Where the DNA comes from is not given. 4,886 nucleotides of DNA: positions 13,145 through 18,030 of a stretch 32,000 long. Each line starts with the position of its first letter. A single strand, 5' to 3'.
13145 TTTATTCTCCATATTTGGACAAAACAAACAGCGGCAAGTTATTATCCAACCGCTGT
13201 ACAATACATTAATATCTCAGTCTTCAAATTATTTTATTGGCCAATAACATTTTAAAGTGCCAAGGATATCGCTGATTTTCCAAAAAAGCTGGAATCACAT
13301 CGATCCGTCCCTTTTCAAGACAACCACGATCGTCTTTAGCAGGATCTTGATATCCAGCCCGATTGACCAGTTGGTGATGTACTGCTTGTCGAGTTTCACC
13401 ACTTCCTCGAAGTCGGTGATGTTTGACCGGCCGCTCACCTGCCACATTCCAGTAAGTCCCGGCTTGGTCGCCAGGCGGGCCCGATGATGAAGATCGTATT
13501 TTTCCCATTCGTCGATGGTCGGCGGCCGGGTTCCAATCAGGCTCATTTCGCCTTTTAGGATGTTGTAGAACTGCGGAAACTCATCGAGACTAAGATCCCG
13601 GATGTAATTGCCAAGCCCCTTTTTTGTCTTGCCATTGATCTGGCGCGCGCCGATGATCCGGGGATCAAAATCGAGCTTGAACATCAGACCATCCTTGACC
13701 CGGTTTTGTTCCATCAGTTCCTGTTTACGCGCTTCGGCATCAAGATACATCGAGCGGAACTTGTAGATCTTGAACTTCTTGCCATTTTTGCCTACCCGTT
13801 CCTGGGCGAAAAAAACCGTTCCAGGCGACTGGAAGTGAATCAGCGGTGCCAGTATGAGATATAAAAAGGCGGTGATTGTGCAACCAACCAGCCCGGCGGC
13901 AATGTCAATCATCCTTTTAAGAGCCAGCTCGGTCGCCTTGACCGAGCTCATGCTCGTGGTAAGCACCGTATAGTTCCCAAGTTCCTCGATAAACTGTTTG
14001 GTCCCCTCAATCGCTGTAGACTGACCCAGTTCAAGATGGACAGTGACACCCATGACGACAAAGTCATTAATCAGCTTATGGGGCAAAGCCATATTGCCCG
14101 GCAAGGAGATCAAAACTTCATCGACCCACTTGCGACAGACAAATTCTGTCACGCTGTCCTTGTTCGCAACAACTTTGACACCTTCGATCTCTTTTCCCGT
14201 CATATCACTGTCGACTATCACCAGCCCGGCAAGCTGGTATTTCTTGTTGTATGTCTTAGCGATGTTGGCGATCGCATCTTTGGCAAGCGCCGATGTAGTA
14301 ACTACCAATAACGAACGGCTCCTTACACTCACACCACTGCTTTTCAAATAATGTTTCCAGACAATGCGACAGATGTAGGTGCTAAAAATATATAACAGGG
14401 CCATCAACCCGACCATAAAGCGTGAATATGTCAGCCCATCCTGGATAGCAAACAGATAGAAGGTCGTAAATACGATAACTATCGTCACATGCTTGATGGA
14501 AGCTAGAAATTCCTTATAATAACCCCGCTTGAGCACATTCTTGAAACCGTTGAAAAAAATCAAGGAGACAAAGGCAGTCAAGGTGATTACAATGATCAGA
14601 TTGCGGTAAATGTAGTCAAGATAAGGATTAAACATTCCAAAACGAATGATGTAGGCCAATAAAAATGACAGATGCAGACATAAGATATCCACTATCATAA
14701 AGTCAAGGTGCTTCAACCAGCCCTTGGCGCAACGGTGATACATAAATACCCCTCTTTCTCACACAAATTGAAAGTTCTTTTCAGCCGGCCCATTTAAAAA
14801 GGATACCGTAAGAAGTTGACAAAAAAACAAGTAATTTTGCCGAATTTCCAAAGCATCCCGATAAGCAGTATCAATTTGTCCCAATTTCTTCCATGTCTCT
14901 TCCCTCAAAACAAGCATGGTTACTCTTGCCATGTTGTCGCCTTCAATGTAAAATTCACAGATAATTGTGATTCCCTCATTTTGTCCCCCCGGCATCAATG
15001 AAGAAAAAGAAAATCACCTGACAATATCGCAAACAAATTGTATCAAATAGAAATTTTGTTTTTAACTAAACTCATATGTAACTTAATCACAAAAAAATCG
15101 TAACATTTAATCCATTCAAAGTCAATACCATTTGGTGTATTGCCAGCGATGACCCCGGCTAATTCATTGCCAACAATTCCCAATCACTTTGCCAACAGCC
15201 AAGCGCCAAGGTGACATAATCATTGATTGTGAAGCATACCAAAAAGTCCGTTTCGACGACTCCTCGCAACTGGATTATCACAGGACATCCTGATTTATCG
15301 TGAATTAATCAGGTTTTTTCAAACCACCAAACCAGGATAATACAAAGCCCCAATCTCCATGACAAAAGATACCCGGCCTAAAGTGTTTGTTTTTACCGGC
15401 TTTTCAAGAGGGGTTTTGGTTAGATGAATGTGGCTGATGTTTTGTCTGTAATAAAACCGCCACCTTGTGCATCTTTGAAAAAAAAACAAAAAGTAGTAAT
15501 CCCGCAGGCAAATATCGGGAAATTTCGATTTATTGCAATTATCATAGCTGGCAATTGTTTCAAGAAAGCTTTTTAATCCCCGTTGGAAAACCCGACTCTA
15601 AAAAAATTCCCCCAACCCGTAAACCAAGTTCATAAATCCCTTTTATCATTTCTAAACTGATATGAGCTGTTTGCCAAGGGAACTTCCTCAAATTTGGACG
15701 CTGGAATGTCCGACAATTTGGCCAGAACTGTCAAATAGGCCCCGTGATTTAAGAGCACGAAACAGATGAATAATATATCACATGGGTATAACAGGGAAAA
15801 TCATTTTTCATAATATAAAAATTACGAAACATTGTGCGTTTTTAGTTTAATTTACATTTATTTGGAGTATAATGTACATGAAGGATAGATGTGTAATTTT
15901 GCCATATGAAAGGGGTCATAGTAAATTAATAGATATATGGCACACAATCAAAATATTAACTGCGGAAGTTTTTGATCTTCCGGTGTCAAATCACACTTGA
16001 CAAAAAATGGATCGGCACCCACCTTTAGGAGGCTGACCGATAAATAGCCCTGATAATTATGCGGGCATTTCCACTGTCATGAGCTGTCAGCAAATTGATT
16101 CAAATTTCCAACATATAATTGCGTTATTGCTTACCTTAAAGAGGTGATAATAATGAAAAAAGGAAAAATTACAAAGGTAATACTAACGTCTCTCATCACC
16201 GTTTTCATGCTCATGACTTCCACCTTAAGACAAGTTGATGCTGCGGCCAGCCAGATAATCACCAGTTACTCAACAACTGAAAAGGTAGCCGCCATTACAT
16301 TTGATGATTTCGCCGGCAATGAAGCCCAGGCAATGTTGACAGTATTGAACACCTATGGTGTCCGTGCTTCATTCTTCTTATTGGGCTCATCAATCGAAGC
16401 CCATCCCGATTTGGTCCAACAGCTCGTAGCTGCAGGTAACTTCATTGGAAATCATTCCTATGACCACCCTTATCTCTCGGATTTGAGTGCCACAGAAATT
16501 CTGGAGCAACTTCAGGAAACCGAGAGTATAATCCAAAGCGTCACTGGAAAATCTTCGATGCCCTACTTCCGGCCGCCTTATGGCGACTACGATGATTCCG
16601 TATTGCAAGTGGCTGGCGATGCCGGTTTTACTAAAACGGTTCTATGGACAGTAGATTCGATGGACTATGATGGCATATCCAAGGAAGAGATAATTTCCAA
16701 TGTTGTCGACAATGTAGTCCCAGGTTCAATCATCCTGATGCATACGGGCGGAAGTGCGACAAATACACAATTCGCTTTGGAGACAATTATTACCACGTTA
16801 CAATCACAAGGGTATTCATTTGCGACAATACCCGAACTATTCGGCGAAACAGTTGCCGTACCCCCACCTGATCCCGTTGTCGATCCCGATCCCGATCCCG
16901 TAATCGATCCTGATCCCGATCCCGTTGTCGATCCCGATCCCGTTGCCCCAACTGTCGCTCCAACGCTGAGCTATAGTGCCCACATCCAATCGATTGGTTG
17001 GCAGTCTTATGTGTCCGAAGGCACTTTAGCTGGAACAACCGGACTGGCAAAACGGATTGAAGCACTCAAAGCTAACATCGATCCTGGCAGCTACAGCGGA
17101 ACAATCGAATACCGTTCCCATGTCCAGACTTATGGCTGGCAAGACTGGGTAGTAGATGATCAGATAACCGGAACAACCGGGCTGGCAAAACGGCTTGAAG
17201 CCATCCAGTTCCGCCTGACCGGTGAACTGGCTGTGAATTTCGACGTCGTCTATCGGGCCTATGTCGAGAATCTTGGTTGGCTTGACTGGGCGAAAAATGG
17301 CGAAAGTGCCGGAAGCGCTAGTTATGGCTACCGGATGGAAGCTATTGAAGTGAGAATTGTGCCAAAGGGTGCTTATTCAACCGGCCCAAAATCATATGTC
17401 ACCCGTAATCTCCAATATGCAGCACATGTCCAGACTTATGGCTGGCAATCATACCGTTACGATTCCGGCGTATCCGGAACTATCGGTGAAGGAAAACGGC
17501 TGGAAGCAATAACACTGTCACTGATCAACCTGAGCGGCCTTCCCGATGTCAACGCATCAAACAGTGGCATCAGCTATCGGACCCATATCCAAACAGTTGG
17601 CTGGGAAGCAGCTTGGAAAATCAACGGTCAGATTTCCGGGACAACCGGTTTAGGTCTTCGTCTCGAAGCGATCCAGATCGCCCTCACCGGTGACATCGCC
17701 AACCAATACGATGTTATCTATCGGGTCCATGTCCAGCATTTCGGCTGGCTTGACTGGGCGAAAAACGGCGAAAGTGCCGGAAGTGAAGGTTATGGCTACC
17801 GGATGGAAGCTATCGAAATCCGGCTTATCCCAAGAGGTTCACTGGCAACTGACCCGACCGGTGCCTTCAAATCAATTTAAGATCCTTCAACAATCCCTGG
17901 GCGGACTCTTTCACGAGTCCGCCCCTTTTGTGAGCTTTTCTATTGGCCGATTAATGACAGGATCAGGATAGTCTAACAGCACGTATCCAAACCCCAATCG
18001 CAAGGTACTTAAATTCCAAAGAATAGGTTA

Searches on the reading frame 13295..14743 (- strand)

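Call 49: search_protein_families(library=pfam, proteins=[window:13295-14743:-], max_evalue=1)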
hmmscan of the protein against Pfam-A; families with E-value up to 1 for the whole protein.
window:13295-14743:- (482 aa): 3 families
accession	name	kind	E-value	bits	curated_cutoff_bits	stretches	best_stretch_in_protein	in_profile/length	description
PF02397.22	Bac_transf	-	2.1e-57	194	27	1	276-477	1-179/179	Bacterial sugar transferase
PF13727.12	CoA_binding_3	-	1e-06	29.3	25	1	76-216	15-151/175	CoA-binding domain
PF24534.1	HMA_PCA1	-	0.011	15.8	24.5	1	349-374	33-58/68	PCA1 HMA heavy metal-associated domain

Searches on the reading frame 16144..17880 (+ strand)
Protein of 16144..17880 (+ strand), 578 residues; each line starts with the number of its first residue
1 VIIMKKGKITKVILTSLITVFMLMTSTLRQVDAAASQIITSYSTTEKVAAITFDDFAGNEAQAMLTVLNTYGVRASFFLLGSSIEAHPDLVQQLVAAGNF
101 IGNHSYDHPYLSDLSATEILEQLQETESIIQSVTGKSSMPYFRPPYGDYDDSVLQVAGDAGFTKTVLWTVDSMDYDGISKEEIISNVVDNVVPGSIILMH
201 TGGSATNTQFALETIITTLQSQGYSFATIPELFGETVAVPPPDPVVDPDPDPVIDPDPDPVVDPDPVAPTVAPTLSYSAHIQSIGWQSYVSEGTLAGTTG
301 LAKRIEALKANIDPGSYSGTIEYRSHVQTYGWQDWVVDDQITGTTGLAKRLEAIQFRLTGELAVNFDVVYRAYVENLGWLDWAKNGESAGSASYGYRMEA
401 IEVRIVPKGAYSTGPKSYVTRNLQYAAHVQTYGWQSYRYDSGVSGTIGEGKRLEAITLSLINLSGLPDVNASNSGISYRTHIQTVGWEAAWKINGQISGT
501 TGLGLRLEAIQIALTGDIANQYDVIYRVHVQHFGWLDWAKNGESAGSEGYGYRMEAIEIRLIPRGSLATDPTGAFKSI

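Call 49: search_protein_families(library=pfam, proteins=[window:16144-17880:+], max_evalue=1)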
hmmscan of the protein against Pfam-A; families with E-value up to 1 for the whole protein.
window:16144-17880:+ (578 aa): 4 families
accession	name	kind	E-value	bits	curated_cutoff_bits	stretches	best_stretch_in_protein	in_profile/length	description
PF07538.16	ChW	-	3.7e-92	302.2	22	6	326-360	1-35/35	Clostridial hydrophobic W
PF01522.26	Polysacc_deac_1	-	8e-36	123.2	23.1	1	43-163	3-122/124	Polysaccharide deacetylase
PF22617.1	HCS_D2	-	0.11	13.4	27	0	483-517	31-65/82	Homocitrate synthase post-HMGL domain-like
PF05732.17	RepL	-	0.11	12.4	20.3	1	159-220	35-97/164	Firmicute plasmid replication protein (RepL)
